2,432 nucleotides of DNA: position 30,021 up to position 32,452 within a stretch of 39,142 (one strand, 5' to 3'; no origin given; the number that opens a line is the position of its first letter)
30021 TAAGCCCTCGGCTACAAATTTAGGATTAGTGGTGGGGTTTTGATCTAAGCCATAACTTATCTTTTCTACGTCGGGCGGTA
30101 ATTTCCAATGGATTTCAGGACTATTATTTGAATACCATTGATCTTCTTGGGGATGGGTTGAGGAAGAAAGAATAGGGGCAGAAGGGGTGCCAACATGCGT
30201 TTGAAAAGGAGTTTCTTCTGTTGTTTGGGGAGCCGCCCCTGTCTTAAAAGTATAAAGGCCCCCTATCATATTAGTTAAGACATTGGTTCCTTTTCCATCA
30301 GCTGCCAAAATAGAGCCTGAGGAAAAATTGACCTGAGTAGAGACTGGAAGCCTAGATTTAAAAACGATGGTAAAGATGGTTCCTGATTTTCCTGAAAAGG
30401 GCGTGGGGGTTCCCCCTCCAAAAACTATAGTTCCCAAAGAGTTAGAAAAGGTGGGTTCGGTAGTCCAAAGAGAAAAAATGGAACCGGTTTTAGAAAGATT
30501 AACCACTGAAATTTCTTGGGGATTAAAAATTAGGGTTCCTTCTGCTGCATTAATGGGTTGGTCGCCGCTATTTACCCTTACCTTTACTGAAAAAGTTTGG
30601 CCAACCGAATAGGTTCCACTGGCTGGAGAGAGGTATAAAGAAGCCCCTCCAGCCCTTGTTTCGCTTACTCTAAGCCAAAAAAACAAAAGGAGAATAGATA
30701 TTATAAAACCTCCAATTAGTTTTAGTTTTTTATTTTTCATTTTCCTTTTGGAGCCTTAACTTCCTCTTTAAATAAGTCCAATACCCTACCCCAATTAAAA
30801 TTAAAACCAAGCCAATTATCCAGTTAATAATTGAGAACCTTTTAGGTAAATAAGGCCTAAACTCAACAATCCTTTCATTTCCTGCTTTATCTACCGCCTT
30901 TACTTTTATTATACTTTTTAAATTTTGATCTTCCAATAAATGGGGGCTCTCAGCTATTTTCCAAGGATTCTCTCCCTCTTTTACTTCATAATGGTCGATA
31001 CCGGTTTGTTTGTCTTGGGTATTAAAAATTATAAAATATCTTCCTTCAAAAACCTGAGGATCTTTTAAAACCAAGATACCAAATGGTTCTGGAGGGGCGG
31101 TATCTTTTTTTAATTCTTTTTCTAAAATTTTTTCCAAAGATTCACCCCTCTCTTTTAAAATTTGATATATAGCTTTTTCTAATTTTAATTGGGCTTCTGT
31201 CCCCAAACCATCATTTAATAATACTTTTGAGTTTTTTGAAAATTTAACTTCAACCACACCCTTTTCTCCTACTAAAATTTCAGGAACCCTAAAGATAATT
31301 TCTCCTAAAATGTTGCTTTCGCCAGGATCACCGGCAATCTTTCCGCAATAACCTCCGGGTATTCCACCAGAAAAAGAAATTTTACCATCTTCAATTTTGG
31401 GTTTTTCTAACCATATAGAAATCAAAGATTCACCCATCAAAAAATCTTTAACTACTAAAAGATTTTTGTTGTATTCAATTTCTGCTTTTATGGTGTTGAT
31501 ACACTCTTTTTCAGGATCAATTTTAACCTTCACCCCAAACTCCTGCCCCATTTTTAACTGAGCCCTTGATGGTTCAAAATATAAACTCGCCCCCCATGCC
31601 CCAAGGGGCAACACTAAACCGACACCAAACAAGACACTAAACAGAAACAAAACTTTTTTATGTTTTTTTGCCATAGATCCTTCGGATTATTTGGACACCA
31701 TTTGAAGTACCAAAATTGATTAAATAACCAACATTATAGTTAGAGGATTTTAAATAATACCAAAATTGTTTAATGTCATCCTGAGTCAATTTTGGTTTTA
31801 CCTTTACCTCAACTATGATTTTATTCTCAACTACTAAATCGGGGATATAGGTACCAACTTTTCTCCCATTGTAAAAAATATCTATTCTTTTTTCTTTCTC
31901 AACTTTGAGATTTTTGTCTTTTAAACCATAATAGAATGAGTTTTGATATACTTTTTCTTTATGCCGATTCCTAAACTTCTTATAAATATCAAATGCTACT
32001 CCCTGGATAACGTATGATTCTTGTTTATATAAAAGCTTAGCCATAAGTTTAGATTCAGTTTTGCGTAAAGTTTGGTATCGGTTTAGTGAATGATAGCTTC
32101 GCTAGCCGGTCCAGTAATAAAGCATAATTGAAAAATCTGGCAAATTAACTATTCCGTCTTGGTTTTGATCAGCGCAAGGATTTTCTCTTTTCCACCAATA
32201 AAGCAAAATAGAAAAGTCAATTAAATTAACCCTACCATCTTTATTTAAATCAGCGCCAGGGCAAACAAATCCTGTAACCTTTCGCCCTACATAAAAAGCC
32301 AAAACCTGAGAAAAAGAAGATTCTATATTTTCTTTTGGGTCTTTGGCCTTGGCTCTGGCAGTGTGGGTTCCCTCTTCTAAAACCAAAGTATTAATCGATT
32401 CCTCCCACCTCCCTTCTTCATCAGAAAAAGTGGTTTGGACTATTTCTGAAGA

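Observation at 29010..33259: Two membrane-anchored cohesin-like proteins and one dockerin-bearing Cys-rich protein in one operon, with no carbohydrate-active enzyme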

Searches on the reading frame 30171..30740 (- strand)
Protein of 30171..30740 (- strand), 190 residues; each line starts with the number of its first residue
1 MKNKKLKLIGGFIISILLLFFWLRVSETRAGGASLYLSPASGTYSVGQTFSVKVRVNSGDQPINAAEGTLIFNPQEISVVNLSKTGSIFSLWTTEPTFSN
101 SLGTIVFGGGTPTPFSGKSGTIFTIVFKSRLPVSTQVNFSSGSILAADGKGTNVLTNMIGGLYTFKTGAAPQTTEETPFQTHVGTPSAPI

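Call 24: search_solved_structures(query=A2, max_evalue=1, show_alignments=2)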
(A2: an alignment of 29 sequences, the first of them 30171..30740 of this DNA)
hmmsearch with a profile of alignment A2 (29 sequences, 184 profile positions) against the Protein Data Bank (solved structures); distinct sequences matched with E-value up to 1: 2.
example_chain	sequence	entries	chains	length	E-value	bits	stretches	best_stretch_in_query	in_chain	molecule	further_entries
4f1z_A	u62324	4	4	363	0.19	14.3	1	138-172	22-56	Clumping factor B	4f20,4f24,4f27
7urp_A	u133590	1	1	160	0.25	13.9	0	34-81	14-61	Ribonucleases G and E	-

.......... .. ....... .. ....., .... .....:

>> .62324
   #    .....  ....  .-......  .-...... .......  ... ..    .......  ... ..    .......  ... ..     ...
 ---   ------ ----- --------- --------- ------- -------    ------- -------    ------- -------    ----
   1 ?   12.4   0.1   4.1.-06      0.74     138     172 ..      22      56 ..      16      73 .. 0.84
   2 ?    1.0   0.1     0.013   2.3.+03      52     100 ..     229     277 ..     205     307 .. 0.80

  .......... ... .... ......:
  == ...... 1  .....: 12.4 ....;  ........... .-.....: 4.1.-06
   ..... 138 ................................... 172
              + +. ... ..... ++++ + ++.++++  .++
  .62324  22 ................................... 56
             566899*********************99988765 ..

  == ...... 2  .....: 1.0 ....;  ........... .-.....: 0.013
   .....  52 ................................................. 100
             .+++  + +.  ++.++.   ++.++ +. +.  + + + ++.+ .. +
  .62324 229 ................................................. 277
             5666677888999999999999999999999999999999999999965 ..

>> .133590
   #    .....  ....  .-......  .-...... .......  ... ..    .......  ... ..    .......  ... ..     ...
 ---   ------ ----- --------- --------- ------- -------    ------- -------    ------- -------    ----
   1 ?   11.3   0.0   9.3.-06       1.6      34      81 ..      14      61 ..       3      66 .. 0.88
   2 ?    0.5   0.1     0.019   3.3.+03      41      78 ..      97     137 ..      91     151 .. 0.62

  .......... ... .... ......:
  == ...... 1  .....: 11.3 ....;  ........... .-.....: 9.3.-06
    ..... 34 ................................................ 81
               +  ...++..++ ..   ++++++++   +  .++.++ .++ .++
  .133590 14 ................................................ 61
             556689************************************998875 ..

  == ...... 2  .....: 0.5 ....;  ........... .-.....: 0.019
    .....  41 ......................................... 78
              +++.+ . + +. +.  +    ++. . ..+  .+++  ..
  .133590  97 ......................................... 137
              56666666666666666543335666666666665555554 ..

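Call 34: predict_structure(alignment_id=A2)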
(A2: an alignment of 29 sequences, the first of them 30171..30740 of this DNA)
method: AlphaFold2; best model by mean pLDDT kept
length: 190 residues; sequences in the alignment: 29
mean_pLDDT: 91.3   pTM: 0.75
mean pLDDT of the five models: 91.3, 91.1, 90.5, 89.8, 89.5
residues with pLDDT >= 90: 142; 70-90: 29; 50-70: 19; < 50: 0
segments of 3 or more residues with pLDDT < 50: none
pLDDT, mean of each block of 10 residues (from residue 1): 77 90 67 94 97 98 98 99 98 98 98 97 98 98 96 96 91 68 77
secondary structure, 60 per line:
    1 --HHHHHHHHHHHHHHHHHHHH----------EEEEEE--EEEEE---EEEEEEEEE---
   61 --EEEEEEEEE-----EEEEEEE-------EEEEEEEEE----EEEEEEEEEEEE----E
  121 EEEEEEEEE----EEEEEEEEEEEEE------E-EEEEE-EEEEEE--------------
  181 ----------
elements in order: H3-22 E33-38 E41-45 E49-57 E63-71 E77-83 E91-99 E104-115 E120-129 E134-146 E155-159 E161-166

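Call 37: fold_search(model_id=the predicted structure, library=pdb)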
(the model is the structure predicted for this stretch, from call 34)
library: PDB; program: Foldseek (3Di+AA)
matches with E <= 10: 1999; with E <= 0.001: 87
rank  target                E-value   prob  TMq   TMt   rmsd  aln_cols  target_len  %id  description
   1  6kgf_C                7.9e-10  1.00  0.59  0.75   2.4       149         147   13  Crystal structure of CaDoc0917(R16D)-CaCohA2 complex at pH 8.2 (released 2020-07-08)
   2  6kgd_A                3.0e-09  1.00  0.58  0.74   3.1       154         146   12  Crystal structure of CaDoc0917(R49D)-CaCohA2 complex at pH 8.0 (released 2020-07-08)
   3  4fl4_I                3.2e-09  1.00  0.60  0.38   2.4       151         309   13  Scaffoldin conformation and dynamics revealed by a ternary complex from the Clostridium thermocellum cellulosome (released 2012-06-27)
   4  2vn5_C                4.2e-09  1.00  0.57  0.72   4.0       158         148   18  The Clostridium cellulolyticum dockerin displays a dual binding mode for its cohesin partner (released 2008-05-20)
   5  6kgc_A                4.5e-09  1.00  0.58  0.75   2.6       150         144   12  Crystal structure of CaDoc0917(R49D)-CaCohA2 complex at pH 5.4 (released 2020-07-08)
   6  2vn5_A                7.0e-09  1.00  0.57  0.74   2.7       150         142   19  The Clostridium cellulolyticum dockerin displays a dual binding mode for its cohesin partner (released 2008-05-20)
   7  1g1k_A                7.8e-09  1.00  0.56  0.72   3.2       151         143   17  COHESIN MODULE FROM THE CELLULOSOME OF CLOSTRIDIUM CELLULOLYTICUM (released 2000-11-22)
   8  6kge_A                8.3e-09  1.00  0.59  0.77   2.3       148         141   12  Crystal structure of CaDoc0917(R16D)-CaCohA2 complex at pH 5.5 (released 2020-07-08)
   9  2vn6_A                8.3e-09  1.00  0.57  0.70   2.7       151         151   19  The Clostridium cellulolyticum dockerin displays a dual binding mode for its cohesin partner (released 2008-05-13)
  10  4fl4_L                1.2e-08  1.00  0.60  0.38   2.1       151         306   14  Scaffoldin conformation and dynamics revealed by a ternary complex from the Clostridium thermocellum cellulosome (released 2012-06-27)
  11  4ums                  1.3e-08  1.00  0.60  0.73   2.5       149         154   16  The crystal structure of the seventh ScaB type I cohesin from Pseudobacteroides cellulosolvens (released 2015-05-06)
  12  4fl4_C                1.5e-08  1.00  0.60  0.38   2.2       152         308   14  Scaffoldin conformation and dynamics revealed by a ternary complex from the Clostridium thermocellum cellulosome (released 2012-06-27)
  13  4dh2_A                2.5e-08  1.00  0.60  0.71   2.4       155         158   10  Crystal structure of Coh-OlpC(Cthe_0452)-Doc435(Cthe_0435) complex: A novel type I Cohesin-Dockerin complex from Clost (released 2012-11-28)
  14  5nrm_A                3.0e-08  1.00  0.59  0.77   2.4       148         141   13  Crystal structure of the sixth cohesin from Acetivibrio cellulolyticus' scaffoldin B in complex with Cel5 dockerin S51 (released 2018-01-31)
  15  4dh2_C                3.2e-08  1.00  0.59  0.71   2.4       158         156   11  Crystal structure of Coh-OlpC(Cthe_0452)-Doc435(Cthe_0435) complex: A novel type I Cohesin-Dockerin complex from Clost (released 2012-11-28)
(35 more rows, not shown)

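Call 47: search_protein_families(library=pfam, alignment_id=A2, max_evalue=0.01)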
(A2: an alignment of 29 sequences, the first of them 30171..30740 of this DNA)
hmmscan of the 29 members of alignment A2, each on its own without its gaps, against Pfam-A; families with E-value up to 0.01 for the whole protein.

A. member 1, window:30171-30740:- (190 aa): 1 family
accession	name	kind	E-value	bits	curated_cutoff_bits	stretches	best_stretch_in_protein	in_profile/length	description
PF00963.24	Cohesin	-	1.2e-05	25.9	24.1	1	45-141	11-116/139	Cohesin domain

B. families by the number of members that match (of 29 scanned): 2 families
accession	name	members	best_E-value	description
PF00963.24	Cohesin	29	6.6e-12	Cohesin domain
PF21601.3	GldM_2nd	1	0.0091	GldM second domain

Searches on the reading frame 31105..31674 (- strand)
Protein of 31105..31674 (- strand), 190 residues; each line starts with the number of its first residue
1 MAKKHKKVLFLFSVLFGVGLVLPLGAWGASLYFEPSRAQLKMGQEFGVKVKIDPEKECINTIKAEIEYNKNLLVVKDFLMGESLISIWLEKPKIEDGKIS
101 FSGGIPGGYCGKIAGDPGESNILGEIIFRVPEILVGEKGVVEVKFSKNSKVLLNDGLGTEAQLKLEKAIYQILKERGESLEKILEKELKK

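Call 25: search_solved_structures(query=A3, max_evalue=1, show_alignments=2)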
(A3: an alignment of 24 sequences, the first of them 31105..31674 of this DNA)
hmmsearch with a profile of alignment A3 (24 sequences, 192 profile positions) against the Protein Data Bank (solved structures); distinct sequences matched with E-value up to 1: 1.
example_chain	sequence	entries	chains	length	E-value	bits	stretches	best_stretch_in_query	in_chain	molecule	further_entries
5g5d_A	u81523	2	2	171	0.14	15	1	28-82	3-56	CELLULOSOME ANCHORING PROTEIN COHESIN REGION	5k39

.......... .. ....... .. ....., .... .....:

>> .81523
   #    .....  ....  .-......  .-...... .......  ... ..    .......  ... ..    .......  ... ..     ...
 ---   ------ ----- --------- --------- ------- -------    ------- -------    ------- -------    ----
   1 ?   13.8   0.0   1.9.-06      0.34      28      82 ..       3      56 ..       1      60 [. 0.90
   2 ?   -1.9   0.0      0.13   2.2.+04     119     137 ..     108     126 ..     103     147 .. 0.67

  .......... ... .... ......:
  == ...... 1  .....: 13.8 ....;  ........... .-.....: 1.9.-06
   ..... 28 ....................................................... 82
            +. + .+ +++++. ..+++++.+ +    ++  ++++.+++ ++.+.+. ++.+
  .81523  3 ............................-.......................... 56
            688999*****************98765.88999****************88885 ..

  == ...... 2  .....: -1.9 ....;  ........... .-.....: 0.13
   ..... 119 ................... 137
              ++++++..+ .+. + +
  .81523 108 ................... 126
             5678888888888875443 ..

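Call 45: search_protein_families(library=pfam, alignment_id=A3, max_evalue=0.01)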
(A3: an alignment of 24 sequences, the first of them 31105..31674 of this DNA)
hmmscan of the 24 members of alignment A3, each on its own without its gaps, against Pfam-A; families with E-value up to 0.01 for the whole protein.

A. member 1, window:31105-31674:- (190 aa): 1 family
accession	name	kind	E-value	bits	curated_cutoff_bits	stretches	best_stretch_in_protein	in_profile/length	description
PF00963.24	Cohesin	-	0.0043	17.7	24.1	1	41-102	11-76/139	Cohesin domain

B. families by the number of members that match (of 24 scanned): 1 family
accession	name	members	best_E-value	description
PF00963.24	Cohesin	9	8.4e-06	Cohesin domain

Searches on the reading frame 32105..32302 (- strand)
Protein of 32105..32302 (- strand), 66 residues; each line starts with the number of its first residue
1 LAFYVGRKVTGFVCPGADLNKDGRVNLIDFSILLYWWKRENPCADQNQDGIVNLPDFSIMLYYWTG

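Call 46: search_protein_families(library=pfam, alignment_id=A5, max_evalue=0.01)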
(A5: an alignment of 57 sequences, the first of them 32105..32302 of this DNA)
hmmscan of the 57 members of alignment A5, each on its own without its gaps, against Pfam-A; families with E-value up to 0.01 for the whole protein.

A. member 1, window:32105-32302:- (66 aa): 5 families
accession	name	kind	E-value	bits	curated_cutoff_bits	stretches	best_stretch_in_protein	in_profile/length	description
PF00404.24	Dockerin_1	-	8.1e-07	29.6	22.9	1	17-33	36-52/57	Dockerin type I domain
PF00036.39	EF-hand_1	-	0.00042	20.1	25.4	0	44-61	9-26/29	EF hand domain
PF13833.12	EF-hand_8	-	0.0005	20.2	28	0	43-61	33-51/54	EF-hand domain pair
PF13202.12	EF-hand_5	-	0.0011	18.8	25.9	0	17-30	8-21/25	EF hand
PF13499.12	EF-hand_7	-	0.0018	19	30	0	43-61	48-66/67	EF-hand domain pair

B. families by the number of members that match (of 57 scanned): 8 families
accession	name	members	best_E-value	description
PF00404.24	Dockerin_1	57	1.6e-12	Dockerin type I domain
PF00036.39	EF-hand_1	40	4.1e-07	EF hand domain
PF13499.12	EF-hand_7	38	1.1e-06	EF-hand domain pair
PF13833.12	EF-hand_8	33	6.5e-08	EF-hand domain pair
PF13202.12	EF-hand_5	28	1.9e-05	EF hand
PF13405.12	EF-hand_6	19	0.00028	EF-hand domain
PF01839.29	FG-GAP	3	0.0024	FG-GAP repeat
PF13517.12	FG-GAP_3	2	0.0097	FG-GAP-like repeat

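Call 51: predict_structure(alignment_id=A5)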
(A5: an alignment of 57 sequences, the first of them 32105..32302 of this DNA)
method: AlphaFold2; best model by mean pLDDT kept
length: 66 residues; sequences in the alignment: 57
mean_pLDDT: 86.3   pTM: 0.68
mean pLDDT of the five models: 86.3, 86.1, 85.0, 83.9, 83.3
residues with pLDDT >= 90: 49; 70-90: 2; 50-70: 15; < 50: 0
segments of 3 or more residues with pLDDT < 50: none
pLDDT, mean of each block of 10 residues (from residue 1): 56 76 96 98 94 96 91
secondary structure, 60 per line:
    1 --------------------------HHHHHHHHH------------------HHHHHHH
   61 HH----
elements in order: H27-35 H54-62

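Call 54: fold_search(model_id=the predicted structure, library=pdb)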
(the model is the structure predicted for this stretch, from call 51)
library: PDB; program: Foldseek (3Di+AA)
matches with E <= 10: 29; with E <= 0.001: 0
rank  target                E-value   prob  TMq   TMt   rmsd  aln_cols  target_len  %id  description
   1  2y3n_B                9.8e-03  1.00  0.71  0.78   2.8        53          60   38  Type II cohesin-dockerin domain from Bacteroides cellolosolvens (released 2012-01-11)
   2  3kcp_A                9.2e-02  1.00  0.65  0.15   2.9        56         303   23  Crystal structure of interacting Clostridium thermocellum multimodular components (released 2010-02-09)
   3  2ozn_B                1.6e-01  1.00  0.65  0.34   1.0        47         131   21  The Cohesin-Dockerin Complex of NagJ and NagH from Clostridium perfringens (released 2008-05-06)
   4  5g5d_B                2.1e-01  0.99  0.63  0.28   3.5        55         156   22  Crystal Structure of the CohScaC2-XDocCipA type II complex from Clostridium thermocellum (released 2017-04-05)
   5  5k39_B                4.1e-01  0.97  0.62  0.28   1.4        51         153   22  THE TYPE II COHESIN DOCKERIN COMPLEX FROM CLOSTRIDIUM THERMOCELLUM (released 2017-03-29)
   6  5m0y_B                5.0e-01  0.95  0.60  0.26   2.4        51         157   22  Crystal Structure of the CohScaA-XDocCipB type II complex from Clostridium thermocellum at 1.5Angstrom resolution (released 2017-09-06)
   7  4fl4_L                5.4e-01  0.96  0.65  0.15   3.4        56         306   23  Scaffoldin conformation and dynamics revealed by a ternary complex from the Clostridium thermocellum cellulosome (released 2012-06-27)
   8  4fl4_C                5.7e-01  0.95  0.65  0.15   3.4        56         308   23  Scaffoldin conformation and dynamics revealed by a ternary complex from the Clostridium thermocellum cellulosome (released 2012-06-27)
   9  4fl4_I                6.1e-01  0.93  0.63  0.14   3.5        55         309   24  Scaffoldin conformation and dynamics revealed by a ternary complex from the Clostridium thermocellum cellulosome (released 2012-06-27)
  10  2b59_B                6.1e-01  0.91  0.59  0.26   3.6        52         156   23  The type II cohesin dockerin complex (released 2005-10-11)
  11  6kg9_MODEL_1_A        6.1e-01  0.82  0.55  0.54   3.1        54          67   30  Solution structure of CaDoc0917 from Clostridium acetobutylicum (released 2020-07-08)
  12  4wi0_B                7.0e-01  0.85  0.57  0.25   3.7        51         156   25  Crystal structure of Coh3ScaB-XDoc_M2ScaA complex: A C-terminal interface mutant of type II Cohesin-X-Dockerin complex (released 2015-10-07)
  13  2y3n_D                8.6e-01  0.80  0.56  0.74   4.9        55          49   31  Type II cohesin-dockerin domain from Bacteroides cellolosolvens (released 2012-01-11)
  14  6kgc_B                1.1e+00  0.69  0.55  0.60   3.0        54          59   30  Crystal structure of CaDoc0917(R49D)-CaCohA2 complex at pH 5.4 (released 2020-07-08)
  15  4u3s_B                1.2e+00  0.77  0.58  0.26   1.9        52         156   23  Crystal structure of Coh3ScaB-XDoc_M1ScaA complex: A N-terminal interface mutant of type II Cohesin-X-Dockerin complex (released 2015-07-29)
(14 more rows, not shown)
